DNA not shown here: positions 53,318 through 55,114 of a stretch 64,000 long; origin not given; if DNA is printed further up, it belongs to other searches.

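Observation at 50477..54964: Complete T4MO/isoprene-monooxygenase-type soluble di-iron monooxygenase operon in a streamlined low-GC alphaproteobacterial core region, with no regulator or known downstream pathway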

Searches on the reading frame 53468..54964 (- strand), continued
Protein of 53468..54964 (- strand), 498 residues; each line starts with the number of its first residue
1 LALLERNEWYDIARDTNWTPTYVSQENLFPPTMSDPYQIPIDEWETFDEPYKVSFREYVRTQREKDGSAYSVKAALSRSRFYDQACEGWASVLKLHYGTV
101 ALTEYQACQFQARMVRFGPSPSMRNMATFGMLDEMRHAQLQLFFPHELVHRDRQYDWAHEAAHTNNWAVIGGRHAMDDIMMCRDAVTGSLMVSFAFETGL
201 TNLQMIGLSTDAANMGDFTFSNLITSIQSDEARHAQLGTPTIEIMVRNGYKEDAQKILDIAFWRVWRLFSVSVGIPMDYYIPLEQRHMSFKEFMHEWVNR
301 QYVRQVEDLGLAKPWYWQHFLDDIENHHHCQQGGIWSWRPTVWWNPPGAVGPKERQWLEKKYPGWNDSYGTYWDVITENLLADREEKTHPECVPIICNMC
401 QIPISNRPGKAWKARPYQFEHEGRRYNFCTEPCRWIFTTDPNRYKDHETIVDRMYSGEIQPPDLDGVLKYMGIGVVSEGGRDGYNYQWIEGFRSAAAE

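Call 27: get_annotated_region(hit=H11, flank=6000)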
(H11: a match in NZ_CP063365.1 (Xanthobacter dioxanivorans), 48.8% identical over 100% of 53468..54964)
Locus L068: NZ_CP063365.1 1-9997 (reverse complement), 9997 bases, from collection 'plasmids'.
description: Xanthobacter dioxanivorans strain YN2 plasmid unnamed3, complete sequence
organism: Xanthobacter dioxanivorans (NCBI taxid 2528964)
taxonomy: Bacteria; Pseudomonadota; Alphaproteobacteria; Hyphomicrobiales; Xanthobacteraceae; Xanthobacter; Xanthobacter dioxanivorans
host: -; source: pure culture,active sludge; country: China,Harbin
typing (MOB-suite, as given by PLSDB): non-mobilizable
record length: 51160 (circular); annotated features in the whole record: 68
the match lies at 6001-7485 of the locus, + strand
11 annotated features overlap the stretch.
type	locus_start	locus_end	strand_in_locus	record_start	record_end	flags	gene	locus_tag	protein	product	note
CDS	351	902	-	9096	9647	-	-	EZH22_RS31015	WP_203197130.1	flavin reductase family protein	-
CDS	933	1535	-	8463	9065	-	-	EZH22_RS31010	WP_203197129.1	FAD synthetase family protein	-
CDS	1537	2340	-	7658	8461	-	-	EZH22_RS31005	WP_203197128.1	IclR family transcriptional regulator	GO:0006355 - regulation of DNA-templated transcription [Evidence IEA]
CDS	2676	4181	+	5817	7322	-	-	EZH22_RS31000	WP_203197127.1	4-hydroxyphenylacetate 3-hydroxylase N-terminal domain-containing protein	-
CDS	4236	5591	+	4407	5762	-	-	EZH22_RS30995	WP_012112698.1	IS1380-like element ISPme1 family transposase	GO:0006313 - DNA transposition [Evidence IEA]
CDS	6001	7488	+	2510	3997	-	-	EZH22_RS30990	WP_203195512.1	aromatic/alkene/methane monooxygenase hydroxylase/oxygenase subunit alpha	-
CDS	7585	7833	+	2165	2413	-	-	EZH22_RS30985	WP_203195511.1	toluene-4-monooxygenase system B family protein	-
CDS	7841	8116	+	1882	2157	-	-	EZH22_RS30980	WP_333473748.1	Rieske 2Fe-2S domain-containing protein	-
CDS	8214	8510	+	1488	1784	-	-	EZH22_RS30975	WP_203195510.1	MmoB/DmpM family protein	GO:0006725 - cellular aromatic compound metabolic process [Evidence IEA]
CDS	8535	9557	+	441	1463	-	-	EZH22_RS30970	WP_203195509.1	toluene hydroxylase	-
CDS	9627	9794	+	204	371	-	-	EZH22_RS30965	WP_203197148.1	2Fe-2S iron-sulfur cluster-binding protein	-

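Call 28: get_annotated_region(hit=H14, flank=6000)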
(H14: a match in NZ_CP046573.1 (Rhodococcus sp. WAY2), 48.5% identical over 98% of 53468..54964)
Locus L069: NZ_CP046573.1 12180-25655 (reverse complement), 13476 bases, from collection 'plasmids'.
description: Rhodococcus sp. WAY2 plasmid pRWAY01, complete sequence
organism: Rhodococcus sp. WAY2 (NCBI taxid 2663121)
taxonomy: Bacteria; Actinomycetota; Actinomycetes; Mycobacteriales; Nocardiaceae; Rhodococcus; Rhodococcus sp. WAY2
host: -; source: cell culture,bacterial consortium; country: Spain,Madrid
typing (MOB-suite, as given by PLSDB): mobilizable; relaxase MOBF,MOBP,MOBP
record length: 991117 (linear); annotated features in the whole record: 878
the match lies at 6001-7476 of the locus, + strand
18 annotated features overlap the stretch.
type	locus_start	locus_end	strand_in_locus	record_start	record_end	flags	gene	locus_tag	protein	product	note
CDS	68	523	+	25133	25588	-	-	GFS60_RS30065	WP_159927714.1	hypothetical protein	-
CDS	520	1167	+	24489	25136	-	-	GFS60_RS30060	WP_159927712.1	hypothetical protein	-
CDS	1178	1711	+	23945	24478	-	-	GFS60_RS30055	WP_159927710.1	hypothetical protein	-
CDS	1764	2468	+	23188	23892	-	-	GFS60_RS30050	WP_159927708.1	hypothetical protein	-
CDS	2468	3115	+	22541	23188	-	-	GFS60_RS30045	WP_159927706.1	hypothetical protein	-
CDS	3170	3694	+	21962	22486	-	-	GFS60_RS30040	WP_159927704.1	hypothetical protein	-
CDS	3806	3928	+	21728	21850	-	-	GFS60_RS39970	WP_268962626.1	hypothetical protein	-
CDS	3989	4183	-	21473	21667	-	-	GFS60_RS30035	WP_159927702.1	hypothetical protein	-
CDS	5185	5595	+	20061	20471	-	-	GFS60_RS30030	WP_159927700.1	hypothetical protein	-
CDS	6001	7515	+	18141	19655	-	-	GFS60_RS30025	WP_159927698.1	toluene monooxygenase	-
CDS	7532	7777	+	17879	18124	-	-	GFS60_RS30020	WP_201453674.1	toluene-4-monooxygenase system B family protein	-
CDS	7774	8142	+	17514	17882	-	-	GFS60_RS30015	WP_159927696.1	Rieske 2Fe-2S domain-containing protein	-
CDS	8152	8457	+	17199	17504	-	-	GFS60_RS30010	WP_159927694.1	MmoB/DmpM family protein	GO:0006725 - cellular aromatic compound metabolic process [Evidence IEA]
CDS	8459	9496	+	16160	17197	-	-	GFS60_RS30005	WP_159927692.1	aromatic/alkene monooxygenase hydroxylase subunit beta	-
CDS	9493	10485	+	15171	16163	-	-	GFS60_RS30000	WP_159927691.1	2Fe-2S iron-sulfur cluster binding domain-containing protein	-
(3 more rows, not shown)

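Call 29: get_annotated_region(hit=H4, flank=6000)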
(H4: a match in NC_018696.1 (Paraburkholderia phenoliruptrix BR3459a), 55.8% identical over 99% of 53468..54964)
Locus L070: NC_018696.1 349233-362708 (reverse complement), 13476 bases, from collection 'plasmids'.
description: Paraburkholderia phenoliruptrix BR3459a plasmid pSYMBR3459, complete sequence
organism: Paraburkholderia phenoliruptrix BR3459a (NCBI taxid 1229205)
taxonomy: Bacteria; Pseudomonadota; Betaproteobacteria; Burkholderiales; Burkholderiaceae; Paraburkholderia; Paraburkholderia phenoliruptrix; Paraburkholderia phenoliruptrix BR3459a
host: -; source: Mimosa flocculosa; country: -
typing (MOB-suite, as given by PLSDB): conjugative; relaxase MOBP; mating-pair formation MPF_T
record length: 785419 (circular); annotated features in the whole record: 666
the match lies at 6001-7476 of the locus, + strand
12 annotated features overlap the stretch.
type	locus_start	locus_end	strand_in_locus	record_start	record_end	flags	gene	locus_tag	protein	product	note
CDS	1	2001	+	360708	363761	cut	-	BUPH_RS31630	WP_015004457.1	DEAD/DEAH box helicase family protein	-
CDS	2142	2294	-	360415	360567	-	-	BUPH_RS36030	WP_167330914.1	hypothetical protein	-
CDS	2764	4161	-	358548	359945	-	-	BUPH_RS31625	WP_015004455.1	hypothetical protein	-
CDS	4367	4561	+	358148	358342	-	-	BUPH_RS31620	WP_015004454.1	hypothetical protein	-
CDS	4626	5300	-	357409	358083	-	-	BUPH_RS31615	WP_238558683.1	sel1 repeat family protein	-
CDS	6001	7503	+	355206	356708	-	-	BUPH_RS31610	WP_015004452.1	Toluene-4-monooxygenase system protein A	-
CDS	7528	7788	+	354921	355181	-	-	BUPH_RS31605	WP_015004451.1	toluene-4-monooxygenase system B family protein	-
CDS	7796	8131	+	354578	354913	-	-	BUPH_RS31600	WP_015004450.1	Rieske 2Fe-2S domain-containing protein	-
CDS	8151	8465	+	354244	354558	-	-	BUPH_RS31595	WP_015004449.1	MmoB/DmpM family protein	-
CDS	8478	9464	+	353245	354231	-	-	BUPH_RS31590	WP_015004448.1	aromatic/alkene monooxygenase hydroxylase subunit beta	-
CDS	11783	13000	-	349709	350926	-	-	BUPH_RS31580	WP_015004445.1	FAD-dependent monooxygenase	-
CDS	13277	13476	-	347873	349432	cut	-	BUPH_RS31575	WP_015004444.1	methyl-accepting chemotaxis protein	GO:0007165 - signal transduction [Evidence IEA]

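Call 30: get_annotated_region(hit=H20, flank=500)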
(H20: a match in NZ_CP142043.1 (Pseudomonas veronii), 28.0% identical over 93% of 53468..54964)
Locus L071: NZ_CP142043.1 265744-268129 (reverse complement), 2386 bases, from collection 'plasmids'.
description: Pseudomonas veronii strain T1 plasmid unnamed2, complete sequence
organism: Pseudomonas veronii (NCBI taxid 76761)
taxonomy: Bacteria; Pseudomonadota; Gammaproteobacteria; Pseudomonadales; Pseudomonadaceae; Pseudomonas; Pseudomonas veronii
host: -; source: cell culture,ground water from aniline contaminated site in Jilin, China; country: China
typing (MOB-suite, as given by PLSDB): conjugative; replicon IncP; relaxase MOBH; mating-pair formation MPF_F
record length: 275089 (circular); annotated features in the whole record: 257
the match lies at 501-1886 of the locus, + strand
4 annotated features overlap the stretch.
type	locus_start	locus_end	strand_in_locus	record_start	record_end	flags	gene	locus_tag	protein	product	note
CDS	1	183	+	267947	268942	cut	-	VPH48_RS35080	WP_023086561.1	phenol 2-monooxygenase oxygenase component DmpL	-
CDS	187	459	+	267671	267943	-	-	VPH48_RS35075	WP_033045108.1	phenol 2-monooxygenase stimulatory component DmpM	-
CDS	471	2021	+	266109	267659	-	-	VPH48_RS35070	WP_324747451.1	phenol 2-monooxygenase oxygenase component DmpN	-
CDS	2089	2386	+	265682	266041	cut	-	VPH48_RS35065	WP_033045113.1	phenol 2-monooxygenase oxygenase component DmpO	-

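Call 31: search_solved_structures(query=P0104, show_alignments=1, max_evalue=1e-100)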
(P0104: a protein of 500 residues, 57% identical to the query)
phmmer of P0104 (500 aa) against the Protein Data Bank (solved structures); distinct sequences matched with E-value up to 1e-100: 21.
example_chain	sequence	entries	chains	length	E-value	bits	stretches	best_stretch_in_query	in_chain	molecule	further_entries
1t0q_A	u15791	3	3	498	7.6e-250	833.4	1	1-490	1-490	toluene, o-xylene monooxygenase oxygenase subunit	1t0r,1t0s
3n1z_A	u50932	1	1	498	3.2e-249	831.3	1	1-490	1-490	Toluene o-xylene monooxygenase component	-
2inc_A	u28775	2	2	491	3.4e-249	831.2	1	4-489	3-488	Toluene, o-xylene monooxygenase oxygenase subunit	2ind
3rne_A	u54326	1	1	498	3.6e-249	831.1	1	1-490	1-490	Toluene o-xylene monooxygenase component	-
3n20_A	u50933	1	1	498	4.1e-249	831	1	1-490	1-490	Toluene o-xylene monooxygenase component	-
3n1x_A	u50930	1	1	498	4.8e-249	830.7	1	1-490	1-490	Toluene o-xylene monooxygenase component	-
3n1y_A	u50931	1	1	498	8.6e-249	829.9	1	1-490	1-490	Toluene o-xylene monooxygenase component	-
3rnf_A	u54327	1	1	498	1.2e-248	829.4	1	1-490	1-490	Toluene o-xylene monooxygenase component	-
3rnc_A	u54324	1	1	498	1.7e-248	828.9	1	1-490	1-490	Toluene o-xylene monooxygenase component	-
2rdb_A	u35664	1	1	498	1.8e-248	828.8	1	1-490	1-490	Toluene, o-xylene monooxygenase oxygenase subunit;alpha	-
3rnb_A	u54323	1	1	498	3.1e-248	828.1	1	1-490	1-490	Toluene o-xylene monooxygenase component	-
3rn9_A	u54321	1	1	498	3.2e-248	828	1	1-490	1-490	Toluene o-xylene monooxygenase component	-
3rna_A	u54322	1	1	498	6.7e-248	826.9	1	1-490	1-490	Toluene o-xylene monooxygenase component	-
3rng_A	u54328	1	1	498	1.3e-247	826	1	1-490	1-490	Toluene o-xylene monooxygenase component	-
3dhg_A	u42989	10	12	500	3.3e-246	821.3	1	2-494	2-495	toluene 4-monooxygenase hydroxylase alpha subunit | Toluene-4-monooxygenase system protein A | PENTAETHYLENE GLYCOL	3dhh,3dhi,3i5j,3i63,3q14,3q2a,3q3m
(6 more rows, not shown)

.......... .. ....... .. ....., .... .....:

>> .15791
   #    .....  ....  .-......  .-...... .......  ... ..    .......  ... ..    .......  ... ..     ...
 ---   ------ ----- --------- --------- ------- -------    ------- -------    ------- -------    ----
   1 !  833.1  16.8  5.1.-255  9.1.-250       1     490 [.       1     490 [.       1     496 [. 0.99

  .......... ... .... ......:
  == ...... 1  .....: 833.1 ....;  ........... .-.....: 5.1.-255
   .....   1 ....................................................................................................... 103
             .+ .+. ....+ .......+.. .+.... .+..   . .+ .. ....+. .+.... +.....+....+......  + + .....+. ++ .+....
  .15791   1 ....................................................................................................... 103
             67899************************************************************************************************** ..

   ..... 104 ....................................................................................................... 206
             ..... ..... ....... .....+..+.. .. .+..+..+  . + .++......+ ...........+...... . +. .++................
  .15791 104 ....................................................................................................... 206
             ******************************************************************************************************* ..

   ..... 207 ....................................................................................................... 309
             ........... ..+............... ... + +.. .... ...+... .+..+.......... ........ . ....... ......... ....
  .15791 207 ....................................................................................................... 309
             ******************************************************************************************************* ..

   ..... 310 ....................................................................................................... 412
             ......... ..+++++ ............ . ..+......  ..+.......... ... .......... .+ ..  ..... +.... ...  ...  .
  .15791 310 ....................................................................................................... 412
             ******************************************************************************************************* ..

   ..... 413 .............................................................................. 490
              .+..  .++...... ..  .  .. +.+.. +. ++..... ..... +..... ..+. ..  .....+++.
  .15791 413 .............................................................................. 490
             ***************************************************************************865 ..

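Call 36: find_encoding_contigs(protein=P0001, flank=10000, max_places=2)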
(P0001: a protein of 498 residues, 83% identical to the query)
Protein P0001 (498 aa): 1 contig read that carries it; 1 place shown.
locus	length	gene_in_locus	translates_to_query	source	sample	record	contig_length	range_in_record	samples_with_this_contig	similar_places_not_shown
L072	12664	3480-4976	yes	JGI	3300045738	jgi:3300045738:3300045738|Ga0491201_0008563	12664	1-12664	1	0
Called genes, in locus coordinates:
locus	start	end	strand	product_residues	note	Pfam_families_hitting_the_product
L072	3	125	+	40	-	?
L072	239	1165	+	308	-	PF26745:SPM, PF00353:HemolysinCabind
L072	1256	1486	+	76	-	-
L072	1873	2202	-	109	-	PF00465:Fe-ADH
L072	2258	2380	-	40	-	-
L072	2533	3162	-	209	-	PF20408:Abhydrolase_11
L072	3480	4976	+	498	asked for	PF02332:Phenol_Hydrox, PF04945:YHS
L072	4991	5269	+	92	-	PF06234:TmoB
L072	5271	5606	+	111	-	PF00355:Rieske, PF13806:Rieske_2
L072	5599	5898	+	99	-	PF02406:MmoB_DmpM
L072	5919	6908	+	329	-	PF02332:Phenol_Hydrox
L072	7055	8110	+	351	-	PF01370:Epimerase, PF22917:PRISE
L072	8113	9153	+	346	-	PF14226:DIOX_N, PF03171:2OG-FeII_Oxy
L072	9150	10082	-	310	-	PF00892:EamA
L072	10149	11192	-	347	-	PF00892:EamA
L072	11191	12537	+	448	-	PF16952:Gln-synt_N_2 (weak), PF00120:Gln-synt_C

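Call 37: find_encoding_contigs(protein=P0002, flank=10000, max_places=2)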
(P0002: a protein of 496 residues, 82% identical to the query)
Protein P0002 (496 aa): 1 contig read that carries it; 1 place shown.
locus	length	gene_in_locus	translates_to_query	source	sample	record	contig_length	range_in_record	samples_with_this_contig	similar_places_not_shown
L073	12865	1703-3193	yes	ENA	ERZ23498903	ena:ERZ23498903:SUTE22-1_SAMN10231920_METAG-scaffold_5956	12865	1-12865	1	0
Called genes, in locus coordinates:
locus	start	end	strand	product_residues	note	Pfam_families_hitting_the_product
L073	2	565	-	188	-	?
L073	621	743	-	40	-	-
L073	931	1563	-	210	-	PF20408:Abhydrolase_11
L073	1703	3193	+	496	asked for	PF02332:Phenol_Hydrox, PF04945:YHS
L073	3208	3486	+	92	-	PF06234:TmoB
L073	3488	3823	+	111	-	PF00355:Rieske, PF13806:Rieske_2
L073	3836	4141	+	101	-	PF02406:MmoB_DmpM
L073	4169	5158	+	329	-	PF02332:Phenol_Hydrox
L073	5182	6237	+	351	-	PF01370:Epimerase, PF22917:PRISE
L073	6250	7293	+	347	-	PF14226:DIOX_N, PF03171:2OG-FeII_Oxy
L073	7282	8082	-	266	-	-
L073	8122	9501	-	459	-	PF27533:CapK_C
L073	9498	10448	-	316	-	PF00892:EamA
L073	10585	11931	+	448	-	PF00120:Gln-synt_C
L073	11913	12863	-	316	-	PF00892:EamA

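Call 38: find_encoding_contigs(protein=P0009, flank=10000, max_places=2)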
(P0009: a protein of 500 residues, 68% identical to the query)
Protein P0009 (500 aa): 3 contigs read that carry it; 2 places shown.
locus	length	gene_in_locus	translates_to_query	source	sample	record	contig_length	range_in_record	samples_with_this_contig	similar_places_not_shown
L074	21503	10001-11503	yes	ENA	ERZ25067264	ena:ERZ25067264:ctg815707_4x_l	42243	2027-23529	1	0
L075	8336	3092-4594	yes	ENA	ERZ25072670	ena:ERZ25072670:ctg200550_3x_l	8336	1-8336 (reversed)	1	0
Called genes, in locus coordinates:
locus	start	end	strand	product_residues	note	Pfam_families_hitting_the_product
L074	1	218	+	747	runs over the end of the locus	?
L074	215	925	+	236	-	PF04493:Endonuclease_5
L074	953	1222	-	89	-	-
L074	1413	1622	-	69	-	PF00313:CSD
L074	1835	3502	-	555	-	PF16889:Hepar_II_III_N (weak), PF07940:Hepar_II_III_C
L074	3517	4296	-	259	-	PF00834:Ribul_P_3_epim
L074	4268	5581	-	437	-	PF01029:NusB, PF01189:Methyltr_RsmB-F, PF13649:Methyltransf_25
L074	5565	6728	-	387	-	PF02746:MR_MLE_N, PF13378:MR_MLE_C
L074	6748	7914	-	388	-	PF07995:GSDH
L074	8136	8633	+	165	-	PF00857:Isochorismatase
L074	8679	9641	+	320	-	PF16868:NMT1_3, PF09084:NMT1 (weak)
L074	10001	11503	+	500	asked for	PF02332:Phenol_Hydrox, PF04945:YHS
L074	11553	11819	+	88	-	PF06234:TmoB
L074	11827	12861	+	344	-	PF02332:Phenol_Hydrox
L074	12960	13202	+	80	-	-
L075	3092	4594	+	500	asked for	PF02332:Phenol_Hydrox, PF04945:YHS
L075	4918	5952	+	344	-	PF02332:Phenol_Hydrox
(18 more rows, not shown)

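Call 63: search_solved_structures(query=L072:8113-9153:+, max_evalue=1e-10)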
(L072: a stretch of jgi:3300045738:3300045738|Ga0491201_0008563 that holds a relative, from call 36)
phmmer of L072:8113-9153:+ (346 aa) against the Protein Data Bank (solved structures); distinct sequences matched with E-value up to 1e-10: 50.
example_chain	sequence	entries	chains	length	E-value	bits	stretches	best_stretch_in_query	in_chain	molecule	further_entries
9ovh_A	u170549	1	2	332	9.1e-49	169.6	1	32-314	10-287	2-oxoglutarate-dependent ethylene/succinate-forming enzyme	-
6jyv_A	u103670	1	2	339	1.4e-41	145.9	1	28-313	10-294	Probable iron/ascorbate oxidoreductase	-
9l50_A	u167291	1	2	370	8.3e-32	113.8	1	26-312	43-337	ring expansion oxygenase SpoC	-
9l51_A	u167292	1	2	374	8.6e-32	113.8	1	26-312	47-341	ring expansion oxygenase SpoC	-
9l52_A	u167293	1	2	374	9.5e-32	113.6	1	26-312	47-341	ring expansion oxygenase SpoC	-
3oox_A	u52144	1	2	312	7.5e-31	110.7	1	44-331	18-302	putative 2OG-Fe(II) oxygenase family protein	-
9ig3_A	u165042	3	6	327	1.6e-30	109.6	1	31-305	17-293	2-oxoglutarate-dependent dioxygenase traH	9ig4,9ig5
8cve_A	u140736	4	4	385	1.7e-29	106.2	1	43-341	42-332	Hyoscyamine 6-beta-hydroxylase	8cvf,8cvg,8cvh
6xjj_A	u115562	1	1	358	3e-29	105.4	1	44-315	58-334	2-oxoglutarate-dependent dioxygenase tropC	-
9gi5_A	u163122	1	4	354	8.5e-29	103.9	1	24-333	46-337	Os06g0176700 protein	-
8cv8_A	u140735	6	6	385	1.2e-28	103.4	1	43-341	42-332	Hyoscyamine 6-beta-hydroxylase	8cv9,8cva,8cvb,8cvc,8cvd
8etn_A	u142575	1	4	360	2.4e-28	102.4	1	23-327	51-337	Tri-Ketone Dioxygenase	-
5c3p_A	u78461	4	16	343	4.1e-28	101.7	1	31-339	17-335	Thymine dioxygenase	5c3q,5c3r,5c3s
8x6q_A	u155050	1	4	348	1.2e-27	100.2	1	24-330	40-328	HPPD Inhibitor Sensitive 1-like 1 protein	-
8x7d_A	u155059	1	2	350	1.2e-27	100.1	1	24-330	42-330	HPPD Inhibitor Sensitive 1-like 1 protein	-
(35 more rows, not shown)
